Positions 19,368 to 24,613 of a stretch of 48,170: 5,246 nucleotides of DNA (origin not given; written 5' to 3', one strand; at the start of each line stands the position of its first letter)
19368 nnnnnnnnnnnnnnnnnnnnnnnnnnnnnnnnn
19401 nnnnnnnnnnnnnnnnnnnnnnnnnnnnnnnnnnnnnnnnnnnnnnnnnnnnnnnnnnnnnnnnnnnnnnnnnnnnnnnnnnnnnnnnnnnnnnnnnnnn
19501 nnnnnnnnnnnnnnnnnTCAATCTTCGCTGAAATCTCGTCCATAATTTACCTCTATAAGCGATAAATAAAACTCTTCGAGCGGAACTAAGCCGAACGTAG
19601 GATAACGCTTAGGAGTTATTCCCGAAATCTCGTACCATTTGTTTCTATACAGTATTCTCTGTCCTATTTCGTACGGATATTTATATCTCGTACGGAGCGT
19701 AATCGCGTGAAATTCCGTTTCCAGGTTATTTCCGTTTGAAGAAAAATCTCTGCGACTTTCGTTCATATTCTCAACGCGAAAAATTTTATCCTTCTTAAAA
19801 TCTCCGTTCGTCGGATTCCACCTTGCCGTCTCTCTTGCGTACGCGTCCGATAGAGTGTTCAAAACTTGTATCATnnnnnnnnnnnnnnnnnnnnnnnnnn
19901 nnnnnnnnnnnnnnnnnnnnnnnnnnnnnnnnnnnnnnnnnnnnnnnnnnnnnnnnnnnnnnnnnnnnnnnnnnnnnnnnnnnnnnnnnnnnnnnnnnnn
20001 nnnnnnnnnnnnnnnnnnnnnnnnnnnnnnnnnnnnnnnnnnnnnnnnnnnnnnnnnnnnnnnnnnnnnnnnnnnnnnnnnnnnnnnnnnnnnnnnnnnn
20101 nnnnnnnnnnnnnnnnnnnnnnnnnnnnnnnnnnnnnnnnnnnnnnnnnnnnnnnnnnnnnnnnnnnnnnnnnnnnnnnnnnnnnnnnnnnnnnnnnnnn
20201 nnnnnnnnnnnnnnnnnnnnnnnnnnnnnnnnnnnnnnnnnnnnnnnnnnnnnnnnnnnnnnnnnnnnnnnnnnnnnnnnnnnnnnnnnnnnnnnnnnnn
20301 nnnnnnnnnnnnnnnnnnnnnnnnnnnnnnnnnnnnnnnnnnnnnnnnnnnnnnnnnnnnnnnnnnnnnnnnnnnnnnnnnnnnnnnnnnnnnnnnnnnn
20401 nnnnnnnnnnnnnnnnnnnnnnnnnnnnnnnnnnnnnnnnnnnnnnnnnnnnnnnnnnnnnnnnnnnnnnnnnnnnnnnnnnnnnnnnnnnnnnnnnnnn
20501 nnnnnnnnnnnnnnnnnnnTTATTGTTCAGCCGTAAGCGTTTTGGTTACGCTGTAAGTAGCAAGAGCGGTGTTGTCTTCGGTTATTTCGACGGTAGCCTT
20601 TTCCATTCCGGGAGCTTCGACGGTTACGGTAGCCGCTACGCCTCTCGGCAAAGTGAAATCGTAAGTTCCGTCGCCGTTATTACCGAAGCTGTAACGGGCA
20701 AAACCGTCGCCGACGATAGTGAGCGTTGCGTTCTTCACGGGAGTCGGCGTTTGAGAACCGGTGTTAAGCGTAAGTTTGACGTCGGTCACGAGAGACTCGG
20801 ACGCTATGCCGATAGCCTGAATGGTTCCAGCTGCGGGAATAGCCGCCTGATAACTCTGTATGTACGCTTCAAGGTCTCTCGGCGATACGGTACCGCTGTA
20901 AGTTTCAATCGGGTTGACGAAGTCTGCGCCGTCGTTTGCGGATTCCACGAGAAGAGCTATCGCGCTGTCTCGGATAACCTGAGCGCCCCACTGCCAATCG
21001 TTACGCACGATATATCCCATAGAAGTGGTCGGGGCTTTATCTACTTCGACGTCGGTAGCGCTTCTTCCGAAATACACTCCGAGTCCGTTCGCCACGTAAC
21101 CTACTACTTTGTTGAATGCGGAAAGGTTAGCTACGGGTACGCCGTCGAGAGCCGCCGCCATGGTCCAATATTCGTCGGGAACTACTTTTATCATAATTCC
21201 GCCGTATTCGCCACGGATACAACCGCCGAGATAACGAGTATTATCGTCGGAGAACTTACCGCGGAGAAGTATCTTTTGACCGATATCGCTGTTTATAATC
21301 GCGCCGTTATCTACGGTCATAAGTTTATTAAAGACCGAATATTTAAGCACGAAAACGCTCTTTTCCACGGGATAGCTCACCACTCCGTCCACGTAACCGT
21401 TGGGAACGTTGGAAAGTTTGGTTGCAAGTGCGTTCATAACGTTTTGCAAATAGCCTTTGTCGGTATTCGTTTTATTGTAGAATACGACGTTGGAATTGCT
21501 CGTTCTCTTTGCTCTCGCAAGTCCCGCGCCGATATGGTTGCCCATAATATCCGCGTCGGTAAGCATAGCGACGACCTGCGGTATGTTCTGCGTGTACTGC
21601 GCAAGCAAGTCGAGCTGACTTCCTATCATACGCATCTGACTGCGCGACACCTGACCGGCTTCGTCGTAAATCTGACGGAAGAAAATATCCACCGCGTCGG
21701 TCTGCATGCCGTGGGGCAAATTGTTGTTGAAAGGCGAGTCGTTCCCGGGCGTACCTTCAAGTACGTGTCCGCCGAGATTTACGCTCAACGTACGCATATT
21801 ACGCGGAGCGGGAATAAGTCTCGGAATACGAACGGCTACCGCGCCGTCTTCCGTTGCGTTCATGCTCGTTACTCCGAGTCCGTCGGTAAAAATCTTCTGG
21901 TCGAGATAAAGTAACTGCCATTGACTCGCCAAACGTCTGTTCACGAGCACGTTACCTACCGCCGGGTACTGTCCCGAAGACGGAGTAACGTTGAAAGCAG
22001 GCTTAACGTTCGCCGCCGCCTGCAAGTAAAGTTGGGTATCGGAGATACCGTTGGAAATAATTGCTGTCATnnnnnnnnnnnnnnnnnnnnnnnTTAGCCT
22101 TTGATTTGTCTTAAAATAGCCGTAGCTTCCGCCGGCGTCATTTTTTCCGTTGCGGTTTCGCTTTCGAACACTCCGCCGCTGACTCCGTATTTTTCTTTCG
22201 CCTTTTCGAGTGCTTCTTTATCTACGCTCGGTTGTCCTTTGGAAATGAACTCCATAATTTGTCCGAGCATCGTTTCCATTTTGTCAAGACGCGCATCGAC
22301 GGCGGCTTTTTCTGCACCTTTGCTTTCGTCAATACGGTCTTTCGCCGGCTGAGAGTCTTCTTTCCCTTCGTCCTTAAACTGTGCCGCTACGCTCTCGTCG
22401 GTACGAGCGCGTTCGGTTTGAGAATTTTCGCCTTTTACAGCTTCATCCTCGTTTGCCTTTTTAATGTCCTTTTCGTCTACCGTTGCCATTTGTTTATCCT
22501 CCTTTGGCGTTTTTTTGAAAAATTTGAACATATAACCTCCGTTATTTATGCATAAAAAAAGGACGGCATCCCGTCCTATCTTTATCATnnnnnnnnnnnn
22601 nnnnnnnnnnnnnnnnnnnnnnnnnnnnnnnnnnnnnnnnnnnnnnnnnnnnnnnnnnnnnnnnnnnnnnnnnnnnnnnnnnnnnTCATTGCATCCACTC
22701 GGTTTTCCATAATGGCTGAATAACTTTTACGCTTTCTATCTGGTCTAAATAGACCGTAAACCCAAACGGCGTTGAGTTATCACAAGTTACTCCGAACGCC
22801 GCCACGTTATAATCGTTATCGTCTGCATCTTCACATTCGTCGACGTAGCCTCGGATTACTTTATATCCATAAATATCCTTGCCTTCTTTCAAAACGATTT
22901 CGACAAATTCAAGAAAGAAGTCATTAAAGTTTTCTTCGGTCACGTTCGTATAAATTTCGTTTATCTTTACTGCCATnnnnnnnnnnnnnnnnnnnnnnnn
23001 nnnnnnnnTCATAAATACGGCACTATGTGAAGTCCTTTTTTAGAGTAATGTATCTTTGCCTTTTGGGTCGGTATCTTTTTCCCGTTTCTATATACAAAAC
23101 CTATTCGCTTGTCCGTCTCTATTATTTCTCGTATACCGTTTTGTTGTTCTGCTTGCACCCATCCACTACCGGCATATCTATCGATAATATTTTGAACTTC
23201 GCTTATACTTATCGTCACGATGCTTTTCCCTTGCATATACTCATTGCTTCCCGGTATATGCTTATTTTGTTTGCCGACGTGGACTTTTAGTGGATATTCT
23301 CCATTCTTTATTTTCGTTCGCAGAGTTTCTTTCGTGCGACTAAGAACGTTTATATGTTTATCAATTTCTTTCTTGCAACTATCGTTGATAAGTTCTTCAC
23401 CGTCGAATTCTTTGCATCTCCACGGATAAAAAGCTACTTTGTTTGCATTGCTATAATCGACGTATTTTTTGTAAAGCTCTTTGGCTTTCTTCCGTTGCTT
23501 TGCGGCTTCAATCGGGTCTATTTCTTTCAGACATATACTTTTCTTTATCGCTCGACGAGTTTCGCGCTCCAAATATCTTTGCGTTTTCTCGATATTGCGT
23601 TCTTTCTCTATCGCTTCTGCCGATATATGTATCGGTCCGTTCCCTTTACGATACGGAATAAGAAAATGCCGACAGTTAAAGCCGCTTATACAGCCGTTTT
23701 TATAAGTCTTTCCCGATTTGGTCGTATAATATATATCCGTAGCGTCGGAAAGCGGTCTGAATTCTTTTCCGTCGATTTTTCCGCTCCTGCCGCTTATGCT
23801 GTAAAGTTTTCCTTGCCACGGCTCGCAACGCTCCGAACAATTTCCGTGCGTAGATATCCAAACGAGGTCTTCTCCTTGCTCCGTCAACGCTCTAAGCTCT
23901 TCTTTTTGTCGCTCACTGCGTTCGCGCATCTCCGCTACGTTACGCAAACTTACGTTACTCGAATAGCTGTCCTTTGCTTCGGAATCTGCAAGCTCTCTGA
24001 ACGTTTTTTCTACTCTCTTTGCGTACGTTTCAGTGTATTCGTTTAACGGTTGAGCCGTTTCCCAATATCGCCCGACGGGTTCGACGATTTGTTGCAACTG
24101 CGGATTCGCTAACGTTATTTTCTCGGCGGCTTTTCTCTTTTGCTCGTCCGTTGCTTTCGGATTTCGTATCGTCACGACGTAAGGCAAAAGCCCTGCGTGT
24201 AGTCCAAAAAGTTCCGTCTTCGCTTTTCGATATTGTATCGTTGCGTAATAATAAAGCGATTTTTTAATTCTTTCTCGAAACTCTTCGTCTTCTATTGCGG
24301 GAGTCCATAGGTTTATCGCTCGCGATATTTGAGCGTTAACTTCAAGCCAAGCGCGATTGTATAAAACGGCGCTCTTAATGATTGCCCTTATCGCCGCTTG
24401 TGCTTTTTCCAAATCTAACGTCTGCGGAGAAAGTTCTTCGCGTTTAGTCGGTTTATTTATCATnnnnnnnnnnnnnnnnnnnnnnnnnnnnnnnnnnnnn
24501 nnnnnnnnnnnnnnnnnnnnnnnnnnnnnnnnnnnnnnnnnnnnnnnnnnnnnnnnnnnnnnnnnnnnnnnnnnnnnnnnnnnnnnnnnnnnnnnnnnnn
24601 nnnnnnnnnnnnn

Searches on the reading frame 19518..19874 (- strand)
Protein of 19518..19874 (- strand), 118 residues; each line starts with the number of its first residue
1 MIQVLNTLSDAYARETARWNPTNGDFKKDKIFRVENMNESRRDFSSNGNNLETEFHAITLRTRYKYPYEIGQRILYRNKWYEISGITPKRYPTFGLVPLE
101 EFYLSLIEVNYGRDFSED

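Call 7: search_protein_families(library=pfam, max_evalue=0.05, proteins=[window:19518-19874:-])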
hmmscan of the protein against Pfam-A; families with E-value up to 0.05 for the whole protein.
window:19518-19874:- (118 aa): 1 family
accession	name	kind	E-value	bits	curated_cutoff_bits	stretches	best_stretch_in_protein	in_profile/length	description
PF05521.18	Phage_HCP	-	0.014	16.4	25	1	38-90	41-93/106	Phage head completion protein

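Call 59: search_protein_families(library=phrogs, max_evalue=0.01, proteins=[window:19518-19874:-])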
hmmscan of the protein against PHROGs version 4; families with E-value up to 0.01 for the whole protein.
window:19518-19874:- (118 aa): 0 families

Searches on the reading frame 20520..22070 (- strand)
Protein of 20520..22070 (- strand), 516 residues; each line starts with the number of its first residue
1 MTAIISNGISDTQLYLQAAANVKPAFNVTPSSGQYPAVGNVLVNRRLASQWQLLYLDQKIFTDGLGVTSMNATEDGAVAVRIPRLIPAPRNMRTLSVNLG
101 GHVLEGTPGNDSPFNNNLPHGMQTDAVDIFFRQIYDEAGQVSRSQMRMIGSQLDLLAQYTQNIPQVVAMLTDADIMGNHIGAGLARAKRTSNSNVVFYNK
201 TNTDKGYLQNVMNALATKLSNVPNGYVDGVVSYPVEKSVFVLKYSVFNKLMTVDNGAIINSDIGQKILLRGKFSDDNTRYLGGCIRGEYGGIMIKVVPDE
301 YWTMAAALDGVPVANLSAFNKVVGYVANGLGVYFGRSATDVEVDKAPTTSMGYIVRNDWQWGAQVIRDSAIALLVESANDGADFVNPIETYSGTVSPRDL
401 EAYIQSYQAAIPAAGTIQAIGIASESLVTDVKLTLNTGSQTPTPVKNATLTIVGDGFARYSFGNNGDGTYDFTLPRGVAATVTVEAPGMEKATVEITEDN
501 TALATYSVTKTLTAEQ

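Call 7: search_protein_families(library=pfam, max_evalue=0.05, proteins=[window:20520-22070:-])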
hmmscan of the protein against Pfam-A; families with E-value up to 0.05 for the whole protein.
window:20520-22070:- (516 aa): 1 family
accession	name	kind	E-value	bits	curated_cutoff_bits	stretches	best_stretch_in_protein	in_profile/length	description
PF13620.12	CarboxypepD_reg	-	0.00022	21.9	32.3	1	441-501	10-74/82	Carboxypeptidase regulatory-like domain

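Call 21: search_dna_similar(query=window:20520-22070:-, collection=phages, mode=protein, max_evalue=0.001, max_rows=20)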
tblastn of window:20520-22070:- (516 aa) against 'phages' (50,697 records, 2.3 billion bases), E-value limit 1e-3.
No match.

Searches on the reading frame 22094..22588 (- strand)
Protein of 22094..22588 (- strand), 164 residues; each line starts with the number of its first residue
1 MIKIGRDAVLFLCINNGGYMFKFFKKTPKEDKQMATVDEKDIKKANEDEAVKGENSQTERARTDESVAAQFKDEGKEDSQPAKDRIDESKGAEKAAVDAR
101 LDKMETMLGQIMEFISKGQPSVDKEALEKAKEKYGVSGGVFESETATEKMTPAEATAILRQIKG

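Call 7: search_protein_families(library=pfam, max_evalue=0.05, proteins=[window:22094-22588:-])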
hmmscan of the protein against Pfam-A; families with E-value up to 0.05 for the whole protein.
window:22094-22588:- (164 aa): 2 families
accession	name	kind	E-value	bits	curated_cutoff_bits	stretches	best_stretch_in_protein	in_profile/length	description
PF09845.14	OapC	-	0.0026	18.4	23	1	4-123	13-126/133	Origin-associated protein OapC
PF18058.6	SbsC_C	-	0.015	16.1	27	1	73-116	21-64/131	SbsC C-terminal domain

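Call 60: search_protein_families(library=phrogs, max_evalue=0.01, proteins=[window:22094-22588:-])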
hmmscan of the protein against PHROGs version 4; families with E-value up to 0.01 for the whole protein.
window:22094-22588:- (164 aa): 0 families

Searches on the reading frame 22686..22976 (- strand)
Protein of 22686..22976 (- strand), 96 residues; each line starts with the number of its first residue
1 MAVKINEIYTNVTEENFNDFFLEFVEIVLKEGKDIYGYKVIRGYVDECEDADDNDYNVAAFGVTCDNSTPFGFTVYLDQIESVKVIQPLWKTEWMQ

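Call 7: search_protein_families(library=pfam, max_evalue=0.05, proteins=[window:22686-22976:-])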
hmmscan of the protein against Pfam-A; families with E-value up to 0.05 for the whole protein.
window:22686-22976:- (96 aa): 0 families

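Call 59: search_protein_families(library=phrogs, max_evalue=0.01, proteins=[window:22686-22976:-])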
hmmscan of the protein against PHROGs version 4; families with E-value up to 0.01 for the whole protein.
window:22686-22976:- (96 aa): 2 families
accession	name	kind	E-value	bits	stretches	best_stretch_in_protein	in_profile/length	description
phrog_1865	-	unknown function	3.8e-05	24.7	1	39-86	19-63/64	-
phrog_16686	-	unknown function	0.0093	17.1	0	3-40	14-51/61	-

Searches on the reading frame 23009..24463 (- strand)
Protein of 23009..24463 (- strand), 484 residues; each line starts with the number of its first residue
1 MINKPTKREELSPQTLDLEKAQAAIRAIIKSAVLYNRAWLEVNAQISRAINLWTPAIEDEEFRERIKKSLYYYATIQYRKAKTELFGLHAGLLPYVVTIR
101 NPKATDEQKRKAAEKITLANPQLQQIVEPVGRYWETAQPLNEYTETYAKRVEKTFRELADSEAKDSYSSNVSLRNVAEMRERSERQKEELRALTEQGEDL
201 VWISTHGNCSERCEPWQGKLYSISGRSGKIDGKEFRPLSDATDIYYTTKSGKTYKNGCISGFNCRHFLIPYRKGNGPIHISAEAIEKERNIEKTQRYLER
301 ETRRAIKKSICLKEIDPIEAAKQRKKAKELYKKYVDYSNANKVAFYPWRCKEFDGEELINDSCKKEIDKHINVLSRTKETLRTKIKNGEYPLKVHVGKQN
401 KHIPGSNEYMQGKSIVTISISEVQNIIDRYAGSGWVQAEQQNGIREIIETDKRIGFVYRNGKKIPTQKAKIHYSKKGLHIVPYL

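Call 7: search_protein_families(library=pfam, max_evalue=0.05, proteins=[window:23009-24463:-])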
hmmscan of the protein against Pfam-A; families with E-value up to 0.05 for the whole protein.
window:23009-24463:- (484 aa): 2 families
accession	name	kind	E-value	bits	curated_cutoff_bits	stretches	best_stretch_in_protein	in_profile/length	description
PF15542.11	Ntox50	-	1.2e-23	84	22.2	1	394-482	1-92/92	Bacterial toxin 50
PF06152.16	Phage_min_cap2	-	9.9e-16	58.1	26.3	1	193-335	214-365/366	Phage minor capsid protein 2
